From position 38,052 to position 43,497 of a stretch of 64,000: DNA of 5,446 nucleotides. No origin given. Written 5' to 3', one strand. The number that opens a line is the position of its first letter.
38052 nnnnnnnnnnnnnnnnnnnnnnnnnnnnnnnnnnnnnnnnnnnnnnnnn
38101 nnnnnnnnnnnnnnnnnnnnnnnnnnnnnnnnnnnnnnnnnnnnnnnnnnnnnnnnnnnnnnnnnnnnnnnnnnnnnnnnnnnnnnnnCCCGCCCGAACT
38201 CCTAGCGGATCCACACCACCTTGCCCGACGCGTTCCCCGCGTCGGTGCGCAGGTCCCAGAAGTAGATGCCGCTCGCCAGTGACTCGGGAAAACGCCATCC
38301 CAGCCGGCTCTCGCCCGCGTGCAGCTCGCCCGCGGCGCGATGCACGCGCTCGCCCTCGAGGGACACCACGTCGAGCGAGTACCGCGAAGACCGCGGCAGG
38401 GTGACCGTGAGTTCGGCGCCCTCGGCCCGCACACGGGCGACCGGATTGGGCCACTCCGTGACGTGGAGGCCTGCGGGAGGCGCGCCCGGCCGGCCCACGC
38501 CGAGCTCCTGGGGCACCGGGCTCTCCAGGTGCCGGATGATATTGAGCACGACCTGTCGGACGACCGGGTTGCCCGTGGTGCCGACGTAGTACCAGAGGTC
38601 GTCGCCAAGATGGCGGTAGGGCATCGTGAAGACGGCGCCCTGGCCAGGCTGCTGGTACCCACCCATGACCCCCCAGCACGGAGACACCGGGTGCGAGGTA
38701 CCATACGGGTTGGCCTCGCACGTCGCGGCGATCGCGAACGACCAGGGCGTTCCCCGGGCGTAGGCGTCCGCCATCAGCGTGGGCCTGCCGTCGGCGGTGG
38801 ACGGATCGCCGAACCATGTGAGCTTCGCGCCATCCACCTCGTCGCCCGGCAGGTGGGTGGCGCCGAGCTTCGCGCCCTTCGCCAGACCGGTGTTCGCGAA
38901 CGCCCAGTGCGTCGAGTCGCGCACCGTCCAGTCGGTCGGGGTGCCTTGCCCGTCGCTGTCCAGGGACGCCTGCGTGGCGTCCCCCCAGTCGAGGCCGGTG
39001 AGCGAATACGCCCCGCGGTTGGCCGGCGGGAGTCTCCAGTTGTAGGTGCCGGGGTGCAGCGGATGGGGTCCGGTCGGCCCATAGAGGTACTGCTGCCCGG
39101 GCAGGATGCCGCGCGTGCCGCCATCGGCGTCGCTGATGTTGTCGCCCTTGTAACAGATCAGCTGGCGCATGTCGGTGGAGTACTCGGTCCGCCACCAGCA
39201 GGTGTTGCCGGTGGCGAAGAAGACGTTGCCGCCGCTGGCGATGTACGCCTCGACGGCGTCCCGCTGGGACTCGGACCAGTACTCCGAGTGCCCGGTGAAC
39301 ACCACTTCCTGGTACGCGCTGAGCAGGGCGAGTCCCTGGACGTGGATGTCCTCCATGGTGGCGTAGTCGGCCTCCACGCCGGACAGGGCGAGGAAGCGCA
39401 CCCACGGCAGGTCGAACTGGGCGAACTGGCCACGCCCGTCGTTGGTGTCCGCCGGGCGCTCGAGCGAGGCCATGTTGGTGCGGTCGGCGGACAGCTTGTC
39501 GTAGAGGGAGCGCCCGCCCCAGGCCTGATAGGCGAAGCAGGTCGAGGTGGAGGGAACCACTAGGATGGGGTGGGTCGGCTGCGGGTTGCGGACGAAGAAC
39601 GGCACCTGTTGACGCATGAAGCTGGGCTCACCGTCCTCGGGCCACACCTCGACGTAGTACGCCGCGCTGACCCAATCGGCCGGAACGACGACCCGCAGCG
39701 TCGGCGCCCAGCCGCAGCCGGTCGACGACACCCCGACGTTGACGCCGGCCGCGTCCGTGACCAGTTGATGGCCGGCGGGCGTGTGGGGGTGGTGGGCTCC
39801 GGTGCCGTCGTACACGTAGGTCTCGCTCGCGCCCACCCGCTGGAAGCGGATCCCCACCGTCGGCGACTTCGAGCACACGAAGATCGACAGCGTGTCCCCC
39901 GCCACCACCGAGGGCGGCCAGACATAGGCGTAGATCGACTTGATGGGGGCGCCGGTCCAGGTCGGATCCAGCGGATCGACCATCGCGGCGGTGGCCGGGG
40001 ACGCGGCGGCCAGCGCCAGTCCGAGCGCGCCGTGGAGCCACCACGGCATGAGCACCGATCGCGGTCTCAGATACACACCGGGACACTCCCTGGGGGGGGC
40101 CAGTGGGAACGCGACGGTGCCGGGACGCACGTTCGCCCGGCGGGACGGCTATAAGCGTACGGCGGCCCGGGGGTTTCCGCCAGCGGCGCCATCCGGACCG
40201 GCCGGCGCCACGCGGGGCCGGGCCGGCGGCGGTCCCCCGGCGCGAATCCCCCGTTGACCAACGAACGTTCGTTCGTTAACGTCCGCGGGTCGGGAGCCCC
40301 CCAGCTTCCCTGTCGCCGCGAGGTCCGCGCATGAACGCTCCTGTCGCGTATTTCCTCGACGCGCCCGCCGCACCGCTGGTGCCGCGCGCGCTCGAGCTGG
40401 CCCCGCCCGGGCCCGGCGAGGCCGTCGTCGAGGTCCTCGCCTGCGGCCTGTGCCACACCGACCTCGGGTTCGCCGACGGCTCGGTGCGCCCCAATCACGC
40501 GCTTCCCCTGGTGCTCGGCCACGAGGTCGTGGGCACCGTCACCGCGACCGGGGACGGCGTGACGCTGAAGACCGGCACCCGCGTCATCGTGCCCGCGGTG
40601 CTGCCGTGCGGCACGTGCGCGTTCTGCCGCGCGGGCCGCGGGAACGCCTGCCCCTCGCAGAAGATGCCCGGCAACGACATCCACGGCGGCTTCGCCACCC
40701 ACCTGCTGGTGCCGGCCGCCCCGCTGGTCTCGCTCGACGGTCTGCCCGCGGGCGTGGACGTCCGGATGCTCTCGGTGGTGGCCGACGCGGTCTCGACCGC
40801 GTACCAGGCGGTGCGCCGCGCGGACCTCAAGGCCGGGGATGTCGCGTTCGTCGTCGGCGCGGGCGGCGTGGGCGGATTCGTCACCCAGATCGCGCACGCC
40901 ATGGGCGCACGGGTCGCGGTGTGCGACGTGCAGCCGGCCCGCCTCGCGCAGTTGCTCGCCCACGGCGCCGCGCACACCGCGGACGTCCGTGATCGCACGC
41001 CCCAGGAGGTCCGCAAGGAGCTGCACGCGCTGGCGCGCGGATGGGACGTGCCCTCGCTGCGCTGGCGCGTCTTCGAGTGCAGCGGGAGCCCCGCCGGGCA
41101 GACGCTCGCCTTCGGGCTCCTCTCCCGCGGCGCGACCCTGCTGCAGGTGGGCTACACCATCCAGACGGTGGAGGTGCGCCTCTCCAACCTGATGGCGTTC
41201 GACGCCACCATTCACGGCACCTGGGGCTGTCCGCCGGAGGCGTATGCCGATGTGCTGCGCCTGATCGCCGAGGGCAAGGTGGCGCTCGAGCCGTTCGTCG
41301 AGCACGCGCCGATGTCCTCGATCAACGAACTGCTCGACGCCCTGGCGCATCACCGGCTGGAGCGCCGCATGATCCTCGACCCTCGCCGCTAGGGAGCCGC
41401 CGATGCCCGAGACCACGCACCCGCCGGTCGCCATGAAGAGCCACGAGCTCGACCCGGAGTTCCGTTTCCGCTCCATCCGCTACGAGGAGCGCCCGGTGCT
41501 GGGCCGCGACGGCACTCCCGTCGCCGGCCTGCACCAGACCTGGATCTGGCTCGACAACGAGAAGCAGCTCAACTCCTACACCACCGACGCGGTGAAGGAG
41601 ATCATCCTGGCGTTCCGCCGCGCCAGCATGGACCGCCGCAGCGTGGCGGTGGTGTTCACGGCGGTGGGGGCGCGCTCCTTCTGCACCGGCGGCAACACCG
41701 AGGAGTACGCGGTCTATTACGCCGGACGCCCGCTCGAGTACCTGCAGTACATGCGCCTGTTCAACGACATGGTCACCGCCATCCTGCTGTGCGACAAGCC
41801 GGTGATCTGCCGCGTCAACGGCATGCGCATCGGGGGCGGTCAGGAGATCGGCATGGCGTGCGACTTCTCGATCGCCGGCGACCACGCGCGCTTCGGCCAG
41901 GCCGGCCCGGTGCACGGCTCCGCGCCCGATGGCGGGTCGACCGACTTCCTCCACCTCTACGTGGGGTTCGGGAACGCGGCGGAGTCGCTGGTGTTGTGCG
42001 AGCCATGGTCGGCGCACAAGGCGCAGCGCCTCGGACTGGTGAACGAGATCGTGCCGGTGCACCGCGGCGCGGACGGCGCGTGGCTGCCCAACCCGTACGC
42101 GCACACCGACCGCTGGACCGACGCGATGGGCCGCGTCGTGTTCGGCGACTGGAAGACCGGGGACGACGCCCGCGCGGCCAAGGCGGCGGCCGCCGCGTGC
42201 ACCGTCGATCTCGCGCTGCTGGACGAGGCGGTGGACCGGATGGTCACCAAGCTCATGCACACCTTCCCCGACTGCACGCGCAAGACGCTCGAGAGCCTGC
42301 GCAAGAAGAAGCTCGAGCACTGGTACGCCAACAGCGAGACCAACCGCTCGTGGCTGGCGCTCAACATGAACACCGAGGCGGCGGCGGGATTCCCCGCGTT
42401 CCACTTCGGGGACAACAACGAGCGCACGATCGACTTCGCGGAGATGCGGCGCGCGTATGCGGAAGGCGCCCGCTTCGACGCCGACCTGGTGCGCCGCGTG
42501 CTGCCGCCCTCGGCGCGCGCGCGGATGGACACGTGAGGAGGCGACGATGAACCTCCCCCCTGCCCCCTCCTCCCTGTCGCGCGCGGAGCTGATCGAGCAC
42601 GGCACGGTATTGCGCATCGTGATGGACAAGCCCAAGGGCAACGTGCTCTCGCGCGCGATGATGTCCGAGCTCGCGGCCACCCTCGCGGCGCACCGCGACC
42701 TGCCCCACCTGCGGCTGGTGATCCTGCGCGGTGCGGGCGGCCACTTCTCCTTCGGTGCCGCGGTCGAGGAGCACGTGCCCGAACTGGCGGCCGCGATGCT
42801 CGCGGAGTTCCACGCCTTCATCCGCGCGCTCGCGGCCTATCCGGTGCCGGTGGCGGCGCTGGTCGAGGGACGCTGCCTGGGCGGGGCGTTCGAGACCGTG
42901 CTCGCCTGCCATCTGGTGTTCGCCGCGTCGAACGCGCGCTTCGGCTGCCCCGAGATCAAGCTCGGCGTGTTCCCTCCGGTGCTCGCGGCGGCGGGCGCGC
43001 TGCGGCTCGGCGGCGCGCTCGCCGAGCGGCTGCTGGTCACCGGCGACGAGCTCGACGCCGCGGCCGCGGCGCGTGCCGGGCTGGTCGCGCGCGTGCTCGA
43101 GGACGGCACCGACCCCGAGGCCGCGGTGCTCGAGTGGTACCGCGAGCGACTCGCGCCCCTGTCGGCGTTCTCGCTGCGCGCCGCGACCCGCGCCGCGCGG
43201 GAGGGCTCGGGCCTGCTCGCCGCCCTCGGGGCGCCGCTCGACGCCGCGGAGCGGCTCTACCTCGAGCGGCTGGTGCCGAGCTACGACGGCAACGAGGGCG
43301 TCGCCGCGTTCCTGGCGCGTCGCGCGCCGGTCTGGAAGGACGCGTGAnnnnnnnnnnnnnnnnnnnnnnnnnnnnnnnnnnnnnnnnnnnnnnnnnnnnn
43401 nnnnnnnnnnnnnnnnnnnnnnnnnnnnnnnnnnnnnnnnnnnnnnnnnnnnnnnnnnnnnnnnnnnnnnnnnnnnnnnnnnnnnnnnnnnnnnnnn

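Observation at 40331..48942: Complete Thauera-type ATP-dependent benzoyl-CoA pathway core (had-oah-dch-tetR-bcrCBAD) in a genome with Gemmatimonadota-like features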

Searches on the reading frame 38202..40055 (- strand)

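Call 11: search_protein_families(library=pfam, proteins=[window:38202-40055:-], max_evalue=0.001)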
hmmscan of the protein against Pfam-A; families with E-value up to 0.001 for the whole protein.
window:38202-40055:- (617 aa): 1 family
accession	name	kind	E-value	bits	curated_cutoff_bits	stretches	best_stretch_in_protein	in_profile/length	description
PF20254.3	DMFA2_C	-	2.4e-59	202.1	27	1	82-421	10-324/374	N,N-dimethylformamidase beta subunit-like, C-terminal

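Call 22: search_protein_families(library=ncbifam, proteins=[window:38202-40055:-], max_evalue=1e-10)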
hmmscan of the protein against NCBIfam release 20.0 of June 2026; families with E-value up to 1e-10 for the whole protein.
window:38202-40055:- (617 aa): 0 families

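Call 57: search_protein_families(library=ncbifam, proteins=[window:38202-40055:-], max_evalue=0.01)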
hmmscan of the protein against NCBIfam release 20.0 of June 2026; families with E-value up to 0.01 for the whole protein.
window:38202-40055:- (617 aa): 0 families

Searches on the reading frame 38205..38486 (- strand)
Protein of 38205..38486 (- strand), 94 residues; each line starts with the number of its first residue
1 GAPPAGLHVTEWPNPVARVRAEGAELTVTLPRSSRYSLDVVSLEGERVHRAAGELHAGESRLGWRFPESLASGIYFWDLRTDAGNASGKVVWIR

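Call 59: search_protein_families(library=pfam, proteins=[window:38205-38486:-], max_evalue=1)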
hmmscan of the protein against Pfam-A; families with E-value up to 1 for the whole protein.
seq(94 aa): 2 families
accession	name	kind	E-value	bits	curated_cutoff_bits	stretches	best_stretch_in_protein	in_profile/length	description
PF18962.6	Por_Secre_tail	-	0.046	14.5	27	1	13-90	3-73/75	Secretion system C-terminal sorting domain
PF14734.12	DUF4469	-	0.35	11.2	22.6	0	60-88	64-92/101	Domain of unknown function (DUF4469) with IG-like fold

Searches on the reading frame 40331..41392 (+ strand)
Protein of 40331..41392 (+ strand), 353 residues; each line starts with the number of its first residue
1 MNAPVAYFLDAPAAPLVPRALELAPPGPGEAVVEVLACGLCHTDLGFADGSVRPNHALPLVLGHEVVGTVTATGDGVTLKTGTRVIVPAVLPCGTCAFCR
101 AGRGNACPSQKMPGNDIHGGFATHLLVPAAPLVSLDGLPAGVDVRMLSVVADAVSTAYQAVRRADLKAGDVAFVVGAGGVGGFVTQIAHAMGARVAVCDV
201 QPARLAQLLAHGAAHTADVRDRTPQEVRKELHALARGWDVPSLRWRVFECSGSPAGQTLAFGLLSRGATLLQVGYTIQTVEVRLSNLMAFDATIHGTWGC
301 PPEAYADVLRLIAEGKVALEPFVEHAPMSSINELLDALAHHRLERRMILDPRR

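Call 6: search_protein_families(library=ncbifam, proteins=[window:40331-41392:+], max_evalue=0.00001)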
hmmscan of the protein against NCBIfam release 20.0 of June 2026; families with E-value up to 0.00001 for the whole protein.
window:40331-41392:+ (353 aa): 21 families
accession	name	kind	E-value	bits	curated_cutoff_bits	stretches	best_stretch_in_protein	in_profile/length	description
TIGR03201.1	dearomat_had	equivalog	2.1e-121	405.3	338.65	1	9-351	4-349/349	6-hydroxycyclohex-1-ene-1-carbonyl-CoA dehydrogenase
NF041097.1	keto_inos_dh_IolM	equivalog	3.7e-39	134.5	450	1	25-345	50-384/389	scyllo-inosose 3-dehydrogenase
NF010344.0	PRK13771.1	subfamily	3.4e-38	131.5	349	1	24-349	21-331/334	putative alcohol dehydrogenase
NF047908.1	AldhRedAhr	equivalog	3.1e-36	124.9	470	1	6-350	6-334/335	NADPH-dependent aldehyde reductase Ahr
NF006940.0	PRK09422.1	equivalog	1.9e-35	122.5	344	1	27-350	23-334/338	alcohol dehydrogenase AdhP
NF041172.1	AcrlCoa_red_Thmprot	equivalog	2e-30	105.8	500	1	26-338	23-321/334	acryloyl-CoA reductase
NF003808.0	PRK05396.1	equivalog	8.1e-30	103.8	380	1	26-326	23-315/341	L-threonine 3-dehydrogenase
TIGR02822.1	adh_fam_2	subfamily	1.8e-29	102.9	283.5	1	22-227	21-224/329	zinc-binding alcohol dehydrogenase family protein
TIGR03366.1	HpnZ_proposed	hypoth_equivalog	5.1e-28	98.2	328.1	1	27-312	4-293/315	putative phosphonate catabolism associated alcohol dehydrogenase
TIGR03451.1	mycoS_dep_FDH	equivalog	3.6e-27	95.1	512.9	1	23-337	21-342/358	S-(hydroxymethyl)mycothiol dehydrogenase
TIGR03989.1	Rxyl_3153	subfamily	9.4e-27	94.2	440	2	20-108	18-106/370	NDMA-dependent alcohol dehydrogenase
TIGR00692.1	tdh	equivalog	9.9e-27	93.8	458.35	1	25-326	20-315/340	L-threonine 3-dehydrogenase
NF007375.0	PRK09880.1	equivalog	1.1e-24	86.8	469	1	30-330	29-322/344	L-idonate 5-dehydrogenase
NF007489.0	PRK10083.1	equivalog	2.9e-24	85.7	376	1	20-325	16-309/339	Zn-dependent oxidoreductase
NF007642.0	PRK10309.1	equivalog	3.6e-24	85.6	550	1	30-345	27-340/347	galactitol-1-phosphate 5-dehydrogenase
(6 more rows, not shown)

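Call 7: search_protein_families(library=pfam, proteins=[window:40331-41392:+], max_evalue=0.00001)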
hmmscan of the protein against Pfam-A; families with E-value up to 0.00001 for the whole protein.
window:40331-41392:+ (353 aa): 2 families
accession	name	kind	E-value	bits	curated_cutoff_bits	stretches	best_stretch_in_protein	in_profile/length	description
PF08240.17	ADH_N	-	1.1e-25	90.3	23.5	1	27-135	1-102/104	Alcohol dehydrogenase GroES-like domain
PF00107.32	ADH_zinc_N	-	8.3e-20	71.5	31.8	1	179-314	1-129/129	Zinc-binding dehydrogenase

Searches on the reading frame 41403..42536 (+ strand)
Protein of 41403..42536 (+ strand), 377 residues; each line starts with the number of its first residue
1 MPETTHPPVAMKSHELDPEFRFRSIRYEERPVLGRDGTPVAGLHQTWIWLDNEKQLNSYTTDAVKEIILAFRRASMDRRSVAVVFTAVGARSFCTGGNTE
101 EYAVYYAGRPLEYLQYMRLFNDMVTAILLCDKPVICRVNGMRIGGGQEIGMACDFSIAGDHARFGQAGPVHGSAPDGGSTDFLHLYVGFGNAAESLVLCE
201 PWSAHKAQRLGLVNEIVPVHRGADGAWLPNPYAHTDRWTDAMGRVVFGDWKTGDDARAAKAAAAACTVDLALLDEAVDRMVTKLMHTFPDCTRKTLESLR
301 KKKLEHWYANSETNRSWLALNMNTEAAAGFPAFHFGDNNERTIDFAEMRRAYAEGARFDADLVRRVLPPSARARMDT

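Call 6: search_protein_families(library=ncbifam, proteins=[window:41403-42536:+], max_evalue=0.00001)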
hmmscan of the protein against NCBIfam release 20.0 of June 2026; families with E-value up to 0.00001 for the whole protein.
window:41403-42536:+ (377 aa): 64 families (the best 25 are shown)
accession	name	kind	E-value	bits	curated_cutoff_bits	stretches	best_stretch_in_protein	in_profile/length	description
TIGR03200.1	dearomat_oah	equivalog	1.7e-149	497.8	464.45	1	18-367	11-360/360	6-oxocyclohex-1-ene-1-carbonyl-CoA hydratase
TIGR03210.1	badI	equivalog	3.1e-33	115.1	467.6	1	46-220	13-183/256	2-ketocyclohexanecarboxyl-CoA hydrolase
NF005637.0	PRK07396.1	equivalog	5.7e-30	104.6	380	1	49-220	27-196/273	1,4-dihydroxy-2-naphthoyl-CoA synthase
TIGR01929.1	menB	equivalog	8.3e-28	97.6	342.7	1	48-220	16-186/259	1,4-dihydroxy-2-naphthoyl-CoA synthase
NF046063.1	oxepin_alt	equivalog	5e-27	95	300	1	47-223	12-187/254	oxepin-CoA hydrolase, alternative type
NF005700.0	PRK07511.1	subfamily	3.3e-24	85.9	274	1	50-221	18-188/260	enoyl-CoA hydratase family protein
NF004475.0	PRK05809.1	subfamily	1.1e-23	84.1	394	1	48-219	17-185/260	short-chain-enoyl-CoA hydratase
NF005802.0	PRK07657.1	equivalog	4.9e-22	78.7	363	1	46-221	15-187/260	enoyl-CoA hydratase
NF051848.1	EnCoAHydtEchA19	equivalog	9e-22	77.9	400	1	48-220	13-184/258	enoyl-CoA hydratase EchA19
NF006107.0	PRK08258.1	equivalog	2.9e-21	76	330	1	48-219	30-202/277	enoyl-CoA hydratase family protein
NF004634.0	PRK05980.1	equivalog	2.9e-21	76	375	1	50-220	18-189/263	crotonase/enoyl-CoA hydratase family protein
NF004840.0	PRK06190.1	equivalog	3e-21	76.2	253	1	51-220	20-185/260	enoyl-CoA hydratase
TIGR02280.1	PaaB1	equivalog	7.3e-21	74.8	345.15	1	49-217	13-179/256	2-(1,2-epoxy-1,2-dihydrophenyl)acetyl-CoA isomerase PaaG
NF042430.2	EnCoAhydt_DpgD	equivalog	1.2e-20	74.1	400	1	45-220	7-184/258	enoyl-CoA-hydratase DpgD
NF004795.0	PRK06143.1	subfamily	1.7e-20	73.6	283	1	50-219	24-189/260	enoyl-CoA hydratase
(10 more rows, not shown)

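Call 7: search_protein_families(library=pfam, proteins=[window:41403-42536:+], max_evalue=0.00001)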
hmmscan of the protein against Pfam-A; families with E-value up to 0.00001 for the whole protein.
window:41403-42536:+ (377 aa): 2 families
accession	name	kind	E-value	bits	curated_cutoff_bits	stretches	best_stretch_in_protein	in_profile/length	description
PF00378.25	ECH_1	-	2.5e-33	115.9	27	1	48-219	9-176/251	Enoyl-CoA hydratase/isomerase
PF16113.10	ECH_2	-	5e-16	59.6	27.2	1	47-218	3-173/335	Enoyl-CoA hydratase/isomerase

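Call 79: search_solved_structures(query=window:41403-42536:+, max_evalue=1e-10, show_alignments=0)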
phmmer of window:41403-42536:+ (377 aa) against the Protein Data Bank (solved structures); distinct sequences matched with E-value up to 1e-10: 61 (the best 60 are shown).
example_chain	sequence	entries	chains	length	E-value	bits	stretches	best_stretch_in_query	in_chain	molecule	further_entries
2uzf_A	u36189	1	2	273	1.4e-25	93.3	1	53-224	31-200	NAPHTHOATE SYNTHASE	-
2iex_A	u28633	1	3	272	3.2e-24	88.9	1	54-221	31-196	Dihydroxynapthoic acid synthetase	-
4els_A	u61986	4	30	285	8e-24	87.6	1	53-219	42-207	1,4-Dihydroxy-2-naphthoyl-CoA synthase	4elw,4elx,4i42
3t88_A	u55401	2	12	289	8.3e-24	87.5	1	53-219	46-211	1,4-Dihydroxy-2-naphthoyl-CoA synthase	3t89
3h02_A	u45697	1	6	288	6.9e-23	84.5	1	53-219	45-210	Naphthoate synthase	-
5z7r_A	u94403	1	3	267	7.7e-23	84.3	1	49-218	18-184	Short-chain-enoyl-CoA hydratase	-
9ula_A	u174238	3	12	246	9.2e-22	80.8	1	51-220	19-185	Enoyl-CoA hydratase/isomerase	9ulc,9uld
28bq_A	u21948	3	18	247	9.3e-22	80.8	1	51-220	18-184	Enoyl-CoA hydratase/isomerase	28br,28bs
7eum_C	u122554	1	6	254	1e-21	80.7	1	51-220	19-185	Enoyl-CoA hydratase/isomerase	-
3kqf_A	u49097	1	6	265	2.4e-20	76.1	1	42-221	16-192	Enoyl-CoA hydratase/isomerase family protein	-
4eml_A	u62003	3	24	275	2.4e-20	76.1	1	53-222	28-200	Naphthoate synthase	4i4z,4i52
2ej5_A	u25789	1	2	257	6.4e-19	71.4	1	46-220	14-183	Enoyl-CoA hydratase subunit II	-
5ylo_A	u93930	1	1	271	1.3e-18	70.4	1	46-219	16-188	Probable enoyl-CoA hydratase/isomerase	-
5zai_A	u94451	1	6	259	1.2e-17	67.2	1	46-219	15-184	3-hydroxypropionyl-coenzyme A dehydratase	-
6lvp_A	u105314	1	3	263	1.6e-17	66.8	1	52-219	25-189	Enoyl-CoA hydratase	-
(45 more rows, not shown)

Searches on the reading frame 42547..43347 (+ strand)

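Call 6: search_protein_families(library=ncbifam, proteins=[window:42547-43347:+], max_evalue=0.00001)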
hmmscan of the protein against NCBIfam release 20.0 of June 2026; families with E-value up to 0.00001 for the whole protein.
window:42547-43347:+ (266 aa): 69 families (the best 25 are shown)
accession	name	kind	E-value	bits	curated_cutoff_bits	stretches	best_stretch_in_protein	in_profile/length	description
TIGR03189.1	dienoyl_CoA_hyt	equivalog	1.9e-62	210.8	292.5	1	18-265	8-250/251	cyclohexa-1,5-dienecarbonyl-CoA hydratase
NF051848.1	EnCoAHydtEchA19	equivalog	5.4e-34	117.9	400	1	15-265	4-257/258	enoyl-CoA hydratase EchA19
NF007239.0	PRK09674.1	equivalog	2.9e-32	112.2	371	1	18-264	11-255/257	2,3-dehydroadipyl-CoA hydratase PaaF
NF006007.0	PRK08138.1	subfamily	1.2e-29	103.5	355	1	23-264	20-259/261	enoyl-CoA hydratase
NF006100.0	PRK08252.1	subfamily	3.8e-28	98.8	282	1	17-264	9-252/254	crotonase/enoyl-CoA hydratase family protein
NF005879.0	PRK07827.1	equivalog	9e-28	97.2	283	1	18-264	14-260/261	enoyl-CoA hydratase family protein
NF005803.0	PRK07658.1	equivalog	1.5e-27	96.7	313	1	18-265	9-256/257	enoyl-CoA hydratase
NF004517.0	PRK05862.1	equivalog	2.2e-27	96.2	396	1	18-265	11-256/257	enoyl-CoA hydratase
NF046063.1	oxepin_alt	equivalog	2.6e-27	95.9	300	1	17-261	6-253/254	oxepin-CoA hydrolase, alternative type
NF006008.0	PRK08139.1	equivalog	4.2e-27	95.3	313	1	17-265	17-265/266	enoyl-CoA hydratase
NF005126.0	PRK06563.1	subfamily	6.6e-27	94.5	261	1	15-264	11-261/263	crotonase/enoyl-CoA hydratase family protein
NF006566.0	PRK09076.1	subfamily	1e-26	94.1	286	1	15-265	9-259/260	enoyl-CoA hydratase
NF042430.2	EnCoAhydt_DpgD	equivalog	7e-26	91.2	400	1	18-264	4-256/258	enoyl-CoA-hydratase DpgD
NF004781.0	PRK06127.1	subfamily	1.3e-25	90.6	291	1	18-264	18-267/269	enoyl-CoA hydratase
NF005675.0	PRK07468.1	equivalog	3e-25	89.5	350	1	21-265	15-261/262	crotonase/enoyl-CoA hydratase family protein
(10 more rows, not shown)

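Call 7: search_protein_families(library=pfam, proteins=[window:42547-43347:+], max_evalue=0.00001)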
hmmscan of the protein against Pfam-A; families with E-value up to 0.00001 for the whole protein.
window:42547-43347:+ (266 aa): 2 families
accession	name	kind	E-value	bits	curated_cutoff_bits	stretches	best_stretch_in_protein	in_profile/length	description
PF00378.25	ECH_1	-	4.8e-33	115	27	1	19-265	4-250/251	Enoyl-CoA hydratase/isomerase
PF16113.10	ECH_2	-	3.1e-19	70.1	27.2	1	24-185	4-173/335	Enoyl-CoA hydratase/isomerase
